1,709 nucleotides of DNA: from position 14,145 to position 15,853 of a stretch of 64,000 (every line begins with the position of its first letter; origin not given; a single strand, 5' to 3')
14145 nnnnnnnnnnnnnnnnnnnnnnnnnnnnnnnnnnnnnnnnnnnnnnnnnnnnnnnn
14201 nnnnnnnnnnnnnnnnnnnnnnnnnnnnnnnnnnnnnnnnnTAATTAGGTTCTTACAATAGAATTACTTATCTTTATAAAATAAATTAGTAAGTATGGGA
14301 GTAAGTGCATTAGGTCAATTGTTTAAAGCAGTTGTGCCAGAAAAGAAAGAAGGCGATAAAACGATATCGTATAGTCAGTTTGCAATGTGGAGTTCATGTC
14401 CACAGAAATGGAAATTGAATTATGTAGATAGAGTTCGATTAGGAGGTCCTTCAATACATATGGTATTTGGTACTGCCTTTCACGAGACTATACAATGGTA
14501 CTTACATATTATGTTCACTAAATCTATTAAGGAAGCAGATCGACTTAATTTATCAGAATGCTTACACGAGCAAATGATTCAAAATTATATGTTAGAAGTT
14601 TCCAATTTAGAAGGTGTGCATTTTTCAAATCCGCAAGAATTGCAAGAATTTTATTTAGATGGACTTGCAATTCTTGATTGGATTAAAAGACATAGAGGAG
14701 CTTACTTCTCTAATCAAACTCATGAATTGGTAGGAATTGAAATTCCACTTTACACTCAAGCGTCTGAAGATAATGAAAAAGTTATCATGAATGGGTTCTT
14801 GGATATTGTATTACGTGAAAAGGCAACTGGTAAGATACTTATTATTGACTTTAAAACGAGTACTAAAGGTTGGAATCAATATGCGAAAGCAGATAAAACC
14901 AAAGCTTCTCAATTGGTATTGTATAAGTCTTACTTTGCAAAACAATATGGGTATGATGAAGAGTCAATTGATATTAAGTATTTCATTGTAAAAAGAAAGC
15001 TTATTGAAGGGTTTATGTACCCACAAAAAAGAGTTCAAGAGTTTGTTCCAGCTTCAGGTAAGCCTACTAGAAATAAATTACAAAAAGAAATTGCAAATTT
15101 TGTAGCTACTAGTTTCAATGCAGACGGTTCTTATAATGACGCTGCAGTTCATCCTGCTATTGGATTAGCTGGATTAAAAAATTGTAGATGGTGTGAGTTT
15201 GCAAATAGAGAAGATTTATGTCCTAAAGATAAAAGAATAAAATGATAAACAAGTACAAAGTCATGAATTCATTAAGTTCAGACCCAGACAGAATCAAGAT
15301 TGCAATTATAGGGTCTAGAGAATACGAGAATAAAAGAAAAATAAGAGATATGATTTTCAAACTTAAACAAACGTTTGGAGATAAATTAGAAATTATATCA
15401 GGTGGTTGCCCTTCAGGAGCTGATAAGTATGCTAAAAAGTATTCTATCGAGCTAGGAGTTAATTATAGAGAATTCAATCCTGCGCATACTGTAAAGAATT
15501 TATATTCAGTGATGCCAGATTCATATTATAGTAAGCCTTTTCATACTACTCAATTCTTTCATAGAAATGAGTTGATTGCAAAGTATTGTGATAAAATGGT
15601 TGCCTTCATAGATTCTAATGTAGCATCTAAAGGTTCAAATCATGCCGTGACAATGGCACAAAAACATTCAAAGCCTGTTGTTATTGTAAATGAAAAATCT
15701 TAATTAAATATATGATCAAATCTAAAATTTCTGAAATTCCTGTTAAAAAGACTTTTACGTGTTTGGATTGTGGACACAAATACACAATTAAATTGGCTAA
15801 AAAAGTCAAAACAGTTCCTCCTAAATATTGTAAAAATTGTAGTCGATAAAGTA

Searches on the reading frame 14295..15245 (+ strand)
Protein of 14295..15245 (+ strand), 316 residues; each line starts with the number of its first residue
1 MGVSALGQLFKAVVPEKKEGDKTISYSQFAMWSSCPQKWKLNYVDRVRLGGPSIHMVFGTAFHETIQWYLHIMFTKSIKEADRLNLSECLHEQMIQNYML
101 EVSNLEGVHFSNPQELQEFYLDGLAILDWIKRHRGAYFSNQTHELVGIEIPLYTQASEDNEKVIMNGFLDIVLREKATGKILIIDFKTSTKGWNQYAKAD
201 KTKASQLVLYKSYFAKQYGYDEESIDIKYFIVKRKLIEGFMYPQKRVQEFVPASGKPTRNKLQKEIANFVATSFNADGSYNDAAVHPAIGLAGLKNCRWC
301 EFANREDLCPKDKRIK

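Call 8: search_protein_families(library=phrogs, proteins=[window:14295-15245:+], max_evalue=0.001)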
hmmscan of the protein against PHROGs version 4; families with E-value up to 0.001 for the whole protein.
window:14295-15245:+ (316 aa): 6 families
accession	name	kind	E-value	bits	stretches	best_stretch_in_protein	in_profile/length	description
phrog_1218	-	DNA, RNA and nucleotide metabolism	1.6e-20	74.7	1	16-269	2-239/364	exonuclease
phrog_69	-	DNA, RNA and nucleotide metabolism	2e-20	74.3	1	19-254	85-273/501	exonuclease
phrog_8097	-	DNA, RNA and nucleotide metabolism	8.1e-08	32.4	1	166-233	104-162/598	exonuclease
phrog_1706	-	DNA, RNA and nucleotide metabolism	2.4e-05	24.9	1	15-211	41-170/293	CRISPR/Cas system associated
phrog_1870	-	DNA, RNA and nucleotide metabolism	2.8e-05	24.5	0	22-189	14-192/313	exonuclease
phrog_412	-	DNA, RNA and nucleotide metabolism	0.0003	21.2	0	21-65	152-196/440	exonuclease VIII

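Call 9: search_protein_families(library=pfam, proteins=[window:14295-15245:+], max_evalue=0.01)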
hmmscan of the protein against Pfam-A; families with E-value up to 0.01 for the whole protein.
window:14295-15245:+ (316 aa): 2 families
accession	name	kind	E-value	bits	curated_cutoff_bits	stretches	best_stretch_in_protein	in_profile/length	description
PF12705.13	PDDEXK_1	-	1.8e-19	71.1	22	1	23-304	1-244/247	PD-(D/E)XK nuclease superfamily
PF08696.17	Dna2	-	0.0071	16.5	22.4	0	24-132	56-153/204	DNA replication factor Dna2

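Call 17: find_related_loci(query=window:14295-15245:+, collection=viral_contigs, flank=10000)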
Query window:14295-15245:+ (316 aa) in viral_contigs; peptide patterns used: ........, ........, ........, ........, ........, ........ (x = any residue, [..] = any of these).
81 stretches matched a pattern; 78 encode a relative of the query (tblastn E <= 1e-3); 78 distinct loci.
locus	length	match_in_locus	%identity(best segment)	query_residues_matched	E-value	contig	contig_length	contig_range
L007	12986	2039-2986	98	1-316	0e+0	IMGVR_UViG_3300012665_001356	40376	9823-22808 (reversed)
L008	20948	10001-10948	97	1-316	0e+0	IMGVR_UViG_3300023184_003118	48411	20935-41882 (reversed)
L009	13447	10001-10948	78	1-316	4e-176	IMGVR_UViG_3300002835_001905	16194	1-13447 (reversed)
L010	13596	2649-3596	77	1-316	1e-172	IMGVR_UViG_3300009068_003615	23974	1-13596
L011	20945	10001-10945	76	1-315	5e-171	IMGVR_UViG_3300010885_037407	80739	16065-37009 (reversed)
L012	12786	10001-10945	76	1-315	5e-171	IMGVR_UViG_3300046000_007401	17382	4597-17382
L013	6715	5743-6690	76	1-316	3e-171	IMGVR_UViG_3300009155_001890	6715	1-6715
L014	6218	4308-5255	76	1-316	3e-171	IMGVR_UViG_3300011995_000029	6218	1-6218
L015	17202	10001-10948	74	1-316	1e-167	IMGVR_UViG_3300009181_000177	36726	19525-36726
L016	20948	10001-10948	74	1-316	7e-168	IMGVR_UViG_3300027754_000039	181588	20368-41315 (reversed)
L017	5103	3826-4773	66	1-315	3e-149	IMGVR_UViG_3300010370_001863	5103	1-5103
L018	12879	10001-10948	66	1-316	4e-145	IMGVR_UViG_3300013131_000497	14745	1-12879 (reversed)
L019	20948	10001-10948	77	1-316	3e-175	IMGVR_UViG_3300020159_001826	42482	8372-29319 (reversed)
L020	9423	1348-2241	48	21-316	5e-94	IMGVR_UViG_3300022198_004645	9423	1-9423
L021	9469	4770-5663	48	21-316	5e-94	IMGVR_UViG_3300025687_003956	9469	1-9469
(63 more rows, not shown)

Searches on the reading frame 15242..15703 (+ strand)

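Call 9: search_protein_families(library=pfam, proteins=[window:15242-15703:+], max_evalue=0.01)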
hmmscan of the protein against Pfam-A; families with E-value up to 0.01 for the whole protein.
window:15242-15703:+ (153 aa): 3 families
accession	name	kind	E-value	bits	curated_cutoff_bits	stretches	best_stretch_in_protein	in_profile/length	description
PF10686.14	YAcAr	-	1.5e-08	34.8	28.2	1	19-80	2-61/66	YspA, cpYpsA-related SLOG family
PF02481.21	DNA_processg_A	-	3e-07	30.3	29.6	1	18-151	45-189/212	DNA recombination-mediator protein A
PF12694.12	cpYpsA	-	3e-05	24.3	26.2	1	51-150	1-97/145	Circularly permutated YpsA SLOG family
